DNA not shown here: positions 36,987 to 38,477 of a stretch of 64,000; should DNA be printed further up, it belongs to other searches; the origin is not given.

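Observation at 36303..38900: Candidate system B: coupled SseB-like / EspC-like / glycine-zipper effector cassette with a putative immunity gene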

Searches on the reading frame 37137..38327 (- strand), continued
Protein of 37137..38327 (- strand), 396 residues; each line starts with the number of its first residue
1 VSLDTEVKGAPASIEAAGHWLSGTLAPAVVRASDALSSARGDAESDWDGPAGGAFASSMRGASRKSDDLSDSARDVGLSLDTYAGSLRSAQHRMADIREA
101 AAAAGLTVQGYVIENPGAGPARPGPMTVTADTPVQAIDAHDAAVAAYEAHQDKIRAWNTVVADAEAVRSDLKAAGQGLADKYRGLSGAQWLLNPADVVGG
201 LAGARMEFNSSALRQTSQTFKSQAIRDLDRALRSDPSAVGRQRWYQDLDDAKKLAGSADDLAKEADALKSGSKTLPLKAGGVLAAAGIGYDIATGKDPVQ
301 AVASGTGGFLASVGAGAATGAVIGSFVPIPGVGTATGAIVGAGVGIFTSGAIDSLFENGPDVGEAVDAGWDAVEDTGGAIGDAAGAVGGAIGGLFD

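Call 33: search_solved_structures(query=A4, max_evalue=10, show_alignments=3)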
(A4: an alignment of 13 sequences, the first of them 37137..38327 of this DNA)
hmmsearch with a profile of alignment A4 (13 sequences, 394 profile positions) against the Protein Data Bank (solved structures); distinct sequences matched with E-value up to 10: 18.
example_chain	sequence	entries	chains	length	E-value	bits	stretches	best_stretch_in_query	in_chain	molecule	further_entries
2vs0_A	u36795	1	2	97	0.011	18.6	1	7-94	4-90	VIRULENCE FACTOR ESXA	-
2vrz_A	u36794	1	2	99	0.011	18.6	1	7-94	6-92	VIRULENCE FACTOR ESXA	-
12fa_A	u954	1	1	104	0.18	14.5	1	6-92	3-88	ESAT-6-like protein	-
7cki_A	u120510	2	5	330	0.2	14.4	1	152-264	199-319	Tryptophan--tRNA ligase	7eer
1d2r_A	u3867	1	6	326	0.2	14.4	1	152-263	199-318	PROTEIN (TRYPTOPHANYL TRNA SYNTHETASE)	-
1i6k_A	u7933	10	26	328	0.21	14.3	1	152-264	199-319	TRYPTOPHANYL-TRNA SYNTHETASE | Tryptophan-tRNA ligase | Tryptophan--tRNA ligase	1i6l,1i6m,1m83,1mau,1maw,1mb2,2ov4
5dk4_A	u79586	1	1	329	0.21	14.3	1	152-264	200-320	Tryptophan--tRNA ligase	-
3fi0_A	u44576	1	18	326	0.23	14.2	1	152-263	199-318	Tryptophanyl-tRNA synthetase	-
3u1v_A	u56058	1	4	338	0.25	14.1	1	153-265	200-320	De Novo design cysteine esterase FR29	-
4kjm_A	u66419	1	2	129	0.4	13.4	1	146-238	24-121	Extracellular matrix-binding protein ebh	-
8erz_A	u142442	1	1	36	0.64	12.7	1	120-149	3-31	Designed miniprotein oPPalpha: Aib10Gly11 turn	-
6gwx_A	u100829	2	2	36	1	12.1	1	120-149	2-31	Optimised PPa-TYR | Designed miniprotein oPPalpha: Asp10Asn11 turn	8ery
8es2_A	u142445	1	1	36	1.2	11.8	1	120-149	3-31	Designed miniprotein oPPalpha: Aib10Asn11 turn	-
5l3x_B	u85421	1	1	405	1.4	11.6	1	11-86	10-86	Negative elongation factor C/D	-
8g0y_A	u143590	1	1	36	1.4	11.6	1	120-149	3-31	Designed miniprotein oPPalpha: Iva10Asn11 turn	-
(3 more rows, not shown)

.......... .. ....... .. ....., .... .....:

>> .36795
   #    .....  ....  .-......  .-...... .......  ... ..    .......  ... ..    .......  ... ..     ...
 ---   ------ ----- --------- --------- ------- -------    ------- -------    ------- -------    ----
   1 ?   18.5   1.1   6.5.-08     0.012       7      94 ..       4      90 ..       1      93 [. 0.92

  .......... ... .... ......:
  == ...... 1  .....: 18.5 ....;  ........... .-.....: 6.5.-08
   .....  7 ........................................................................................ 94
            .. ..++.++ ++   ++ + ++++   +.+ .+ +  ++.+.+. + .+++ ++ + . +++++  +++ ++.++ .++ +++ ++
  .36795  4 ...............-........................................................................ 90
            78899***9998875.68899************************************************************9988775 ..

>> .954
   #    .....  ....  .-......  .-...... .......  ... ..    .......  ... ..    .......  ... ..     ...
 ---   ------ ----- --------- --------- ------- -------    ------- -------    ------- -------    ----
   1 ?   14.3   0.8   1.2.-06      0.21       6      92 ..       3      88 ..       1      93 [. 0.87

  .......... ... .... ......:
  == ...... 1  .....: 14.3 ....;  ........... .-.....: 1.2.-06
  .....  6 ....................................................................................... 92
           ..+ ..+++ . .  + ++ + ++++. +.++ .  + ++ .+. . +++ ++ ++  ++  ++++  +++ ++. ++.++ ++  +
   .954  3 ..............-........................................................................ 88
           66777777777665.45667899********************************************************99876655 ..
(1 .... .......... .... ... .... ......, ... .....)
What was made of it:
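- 37773..38327 (-): g3 N-terminal domain (residues 1-185): three long helices with W47-D-G49 at the first turn; predicted T7SS targeting domain. The profile aligns with S. aureus EsxA with the WXG in register, at E = 0.011 (call 33).
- On WXG100 superfamily / T7SS substrate pair (g2 + g3 N-terminal domain): The g3 profile matches S. aureus EsxA at E = 0.011 over positions 7-94 (call 33).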

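Call 34: search_protein_families(library=pfam, alignment_id=A4, max_evalue=0.01)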
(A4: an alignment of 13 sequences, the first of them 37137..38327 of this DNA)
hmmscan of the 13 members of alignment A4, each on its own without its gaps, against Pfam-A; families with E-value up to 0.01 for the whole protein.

A. member 1, window:37137-38327:- (396 aa): 2 families
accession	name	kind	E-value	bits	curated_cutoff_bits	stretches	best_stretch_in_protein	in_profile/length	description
PF25547.1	WXG100_2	-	1.7e-05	25.3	27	1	25-92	41-110/150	WXG100 like domain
PF13488.11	Gly-zipper_Omp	-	0.0022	18.3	25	1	314-348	4-38/46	Glycine zipper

B. families by the number of members that match (of 13 scanned): 9 families
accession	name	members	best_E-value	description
PF25547.1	WXG100_2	7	4.2e-06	WXG100 like domain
PF06013.18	WXG100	6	2.8e-06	Proteins of 100 residues with WXG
PF13488.11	Gly-zipper_Omp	6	0.00017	Glycine zipper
PF22905.2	Hydro_N_hd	3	2.7e-14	Hydrolase N-terminal helical domain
PF21725.3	T7SS_signal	2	4.7e-05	Putative T7SS secretion signal domain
PF06897.17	DUF1269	2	0.0019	Protein of unknown function (DUF1269)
PF02382.20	RTX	1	0.00036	N-terminal domain in RTX protein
PF13441.11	Gly-zipper_YMGG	1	0.0079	YMGG-like Gly-zipper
PF20721.2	C19orf12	1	0.0081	C19orf12-like protein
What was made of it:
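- Pfam WXG100_2 or WXG100 is hit in 7 and 6 of 13 family members (call 34).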

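Call 65: predict_structure(alignment_id=A9)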
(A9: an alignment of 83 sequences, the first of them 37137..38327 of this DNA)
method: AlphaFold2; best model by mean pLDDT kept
length: 396 residues; sequences in the alignment: 83
mean_pLDDT: 70.4   pTM: 0.54
mean pLDDT of the five models: 70.4, 70.2, 69.4, 68.2, 65.1
residues with pLDDT >= 90: 171; 70-90: 69; 50-70: 12; < 50: 144
segments of 3 or more residues with pLDDT < 50: 190-208, 273-396
pLDDT, mean of each block of 10 residues (from residue 1): 96 94 93 91 88 88 91 94 98 99 98 97 95 96 98 98 98 94 67 38 41 73 88 91 90 84 73 40 35 42 36 31 28 31 32 36 35 36 34 33
secondary structure, 60 per line:
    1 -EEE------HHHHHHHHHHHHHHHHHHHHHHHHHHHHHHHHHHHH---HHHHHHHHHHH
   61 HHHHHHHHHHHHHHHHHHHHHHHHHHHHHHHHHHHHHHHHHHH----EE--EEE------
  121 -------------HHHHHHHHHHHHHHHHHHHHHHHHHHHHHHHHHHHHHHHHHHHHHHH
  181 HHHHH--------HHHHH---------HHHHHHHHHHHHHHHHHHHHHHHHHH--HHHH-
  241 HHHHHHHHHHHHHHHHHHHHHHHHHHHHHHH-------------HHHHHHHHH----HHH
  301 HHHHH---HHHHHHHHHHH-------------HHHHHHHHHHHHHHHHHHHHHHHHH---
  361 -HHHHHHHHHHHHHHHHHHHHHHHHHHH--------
elements in order: E2-4 H11-46 H50-103 E112-114 H134-185 H194-198 H208-233 H236-239 H241-271 H285-293 H298-305 H309-319 H333-357 H362-388
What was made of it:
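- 37773..38327 (-): AF2 pLDDT is above 90 (call 65).
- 37140..37511 (-): Glycine-zipper hydrophobic core (residues 273-396, 24% Gly, two TM-like segments at about 305-357). AF2 confidence is low, as expected for a membrane-inserting segment (call 65).
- On WXG100 superfamily / T7SS substrate pair (g2 + g3 N-terminal domain): The AF2 hairpin spans residues 11-46 and 50-103 (call 65). W47-D-G49 of g3 lies at the modelled turn (call 65).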

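Call 68: fold_search(model_id=the predicted structure, library=pdb)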
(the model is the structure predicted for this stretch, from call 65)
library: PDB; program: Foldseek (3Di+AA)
matches with E <= 10: 97; with E <= 0.001: 0
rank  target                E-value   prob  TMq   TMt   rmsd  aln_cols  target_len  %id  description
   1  5xfs_B                6.2e-01  0.91  0.22  0.46   8.9       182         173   19  Crystal structure of PE8-PPE15 in complex with EspG5 from M. tuberculosis (released 2017-08-30)
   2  8otz_Ct               6.8e-01  0.25  0.18  0.19  40.4       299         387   14  48-nm repeat of the native axonemal doublet microtubule from bovine sperm (released 2023-11-22)
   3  5c5b_A                8.2e-01  0.20  0.17  0.18  24.6       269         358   14  Crystal Structure of Human APPL BAR-PH Heterodimer (released 2016-06-22)
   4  8to0_j                8.2e-01  0.20  0.17  0.18  42.6       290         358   14  48-nm repeating structure of doublets from mouse sperm flagella (released 2023-11-01)
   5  4nqi_C                8.6e-01  0.77  0.28  0.44  13.1       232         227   13  Structure of the N-terminal I-BAR domain (1-259) of D.Discoideum IBARa (released 2014-02-05)
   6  7rro_B6               8.6e-01  0.20  0.17  0.18  42.5       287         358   15  Structure of the 48-nm repeat doublet microtubule from bovine tracheal cilia (released 2021-10-27)
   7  5c5b_C                9.9e-01  0.35  0.22  0.24  21.7       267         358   14  Crystal Structure of Human APPL BAR-PH Heterodimer (released 2016-06-22)
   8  8iyj_B4               1.4e+00  0.21  0.19  0.18  42.7       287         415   14  Cryo-EM structure of the 48-nm repeat doublet microtubule from mouse sperm (released 2023-07-05)
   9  2z0o                  1.4e+00  0.11  0.14  0.15  24.2       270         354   13  Crystal structure of APPL1-BAR-PH domain (released 2008-05-13)
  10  8snb_8K               1.5e+00  0.21  0.20  0.24  38.0       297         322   13  atomic model of sea urchin sperm doublet microtubule (48-nm periodicity) (released 2023-06-28)
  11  8otz_Cu               1.5e+00  0.10  0.14  0.15  39.3       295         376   14  48-nm repeat of the native axonemal doublet microtubule from bovine sperm (released 2023-11-22)
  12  2q13                  1.6e+00  0.12  0.17  0.18  24.0       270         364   13  Crystal structure of BAR-PH domain of APPL1 (released 2007-08-14)
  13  8iyj_V5               1.6e+00  0.14  0.17  0.22  28.8       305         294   13  Cryo-EM structure of the 48-nm repeat doublet microtubule from mouse sperm (released 2023-07-05)
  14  9cpb_5W               1.8e+00  0.08  0.14  0.14  43.1       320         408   15  Atomic model of bovine Fallopian tube cilia doublet microtubule (48-nm periodicity) (released 2024-10-30)
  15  2elb                  2.0e+00  0.18  0.21  0.23  22.1       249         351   12  Crystal Structure of the BAR-PH domain of human APPL1 (released 2007-05-29)
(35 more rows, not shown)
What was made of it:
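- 37773..38327 (-): The highest-probability Foldseek hits are PPE15 and PPE41, with weak E-values (call 68).
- Closest known: Mycobacterial EsxA/EsxB and PE/PPE heterodimers. Same: The g3 N-terminal model resembles PPE15/PPE41 (call 68).
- The confident AF2 model of the N-terminal domain resembles PPE15/PPE41 (calls 65, 68).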

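Call 69: list_cluster_members(proteins=[L001:9425-9712:+, L001:9712-9993:+, L001:11285-12082:+, L002:9418-9717:+, L002:9717-10001:+, L002:11139-11936:+])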
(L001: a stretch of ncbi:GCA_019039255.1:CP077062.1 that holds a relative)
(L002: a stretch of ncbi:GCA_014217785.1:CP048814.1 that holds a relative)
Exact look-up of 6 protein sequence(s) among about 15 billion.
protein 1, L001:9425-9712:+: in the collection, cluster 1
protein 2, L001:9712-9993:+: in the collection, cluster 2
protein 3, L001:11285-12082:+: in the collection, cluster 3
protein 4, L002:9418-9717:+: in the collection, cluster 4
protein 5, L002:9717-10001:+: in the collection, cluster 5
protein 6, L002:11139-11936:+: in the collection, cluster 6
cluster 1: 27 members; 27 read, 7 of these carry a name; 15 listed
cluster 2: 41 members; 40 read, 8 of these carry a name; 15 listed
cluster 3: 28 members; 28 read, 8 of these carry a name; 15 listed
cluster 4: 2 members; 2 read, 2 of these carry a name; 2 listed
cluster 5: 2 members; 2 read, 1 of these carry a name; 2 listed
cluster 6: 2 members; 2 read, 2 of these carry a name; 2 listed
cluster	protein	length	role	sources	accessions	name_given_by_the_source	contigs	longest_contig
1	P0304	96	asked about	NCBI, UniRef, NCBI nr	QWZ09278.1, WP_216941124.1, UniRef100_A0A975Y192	SseB family protein [Nocardioides panacis] | SseB family protein n=1 Tax=Nocardioides panacis TaxID=2849501 RepID=A0A975Y192_9ACTN | SAV_915 family protein [Nocardioides panacis]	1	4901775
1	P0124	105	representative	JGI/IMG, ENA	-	hypothetical protein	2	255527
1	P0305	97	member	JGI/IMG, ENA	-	hypothetical protein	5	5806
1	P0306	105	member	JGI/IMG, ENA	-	hypothetical protein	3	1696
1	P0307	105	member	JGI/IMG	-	hypothetical protein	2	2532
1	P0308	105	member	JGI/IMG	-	hypothetical protein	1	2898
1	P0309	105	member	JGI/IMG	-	hypothetical protein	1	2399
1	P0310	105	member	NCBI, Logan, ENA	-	-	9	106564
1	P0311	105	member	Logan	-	-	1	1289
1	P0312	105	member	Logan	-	-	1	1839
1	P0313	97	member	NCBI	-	-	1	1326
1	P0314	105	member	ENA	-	-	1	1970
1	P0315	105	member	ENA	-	-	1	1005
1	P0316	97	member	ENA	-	-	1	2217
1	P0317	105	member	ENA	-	-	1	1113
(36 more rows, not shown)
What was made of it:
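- On SAV_915 / SseB family (g1): NCBI and UniRef name the orthologues SAV_915 or SseB family (call 69).
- On Bacterial PH domain (g4 C-terminus): UniRef names the Rhodococcus homologue a 'PH domain-containing protein' (call 69).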

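Call 79: search_protein_families(library=pfam, proteins=[L042:15284-16390:-, L042:14977-15672:-, L042:16383-17189:-, L042:17850-18539:-, L042:18627-19883:-, L042:19837-20700:-, L042:12018-13244:-, L042:14219-14980:-, L042:13545-14003:+, L042:16332-17468:+], max_evalue=0.001)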
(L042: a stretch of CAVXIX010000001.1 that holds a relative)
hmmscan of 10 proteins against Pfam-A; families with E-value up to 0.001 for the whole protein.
L042:15284-16390:- (368 aa): 1 family
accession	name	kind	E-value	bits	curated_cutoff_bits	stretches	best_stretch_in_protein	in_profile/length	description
PF05108.18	T7SS_ESX1_EccB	-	2.9e-36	125.6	27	1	3-268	4-263/474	Type VII secretion system ESX-1, transport TM domain B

L042:14977-15672:- (231 aa): 1 family
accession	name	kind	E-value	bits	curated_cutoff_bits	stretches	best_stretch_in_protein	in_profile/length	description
PF05108.18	T7SS_ESX1_EccB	-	1.5e-16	60.6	27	1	36-222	275-462/474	Type VII secretion system ESX-1, transport TM domain B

L042:16383-17189:- (268 aa): 0 families

L042:17850-18539:- (229 aa): 0 families

L042:18627-19883:- (418 aa): 0 families

L042:19837-20700:- (287 aa): 0 families

L042:12018-13244:- (408 aa): 0 families

L042:14219-14980:- (253 aa): 0 families

L042:13545-14003:+ (152 aa): 0 families

L042:16332-17468:+ (378 aa): 0 families

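Call 85: search_protein_families(library=padloc, proteins=[window:37137-38327:-], max_evalue=0.01)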
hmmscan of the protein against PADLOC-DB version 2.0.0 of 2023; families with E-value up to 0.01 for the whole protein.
window:37137-38327:- (396 aa): 1 family
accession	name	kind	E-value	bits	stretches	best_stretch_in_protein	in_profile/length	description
PDLC03842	LeoB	-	0.0066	13.4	0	306-356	434-480/568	-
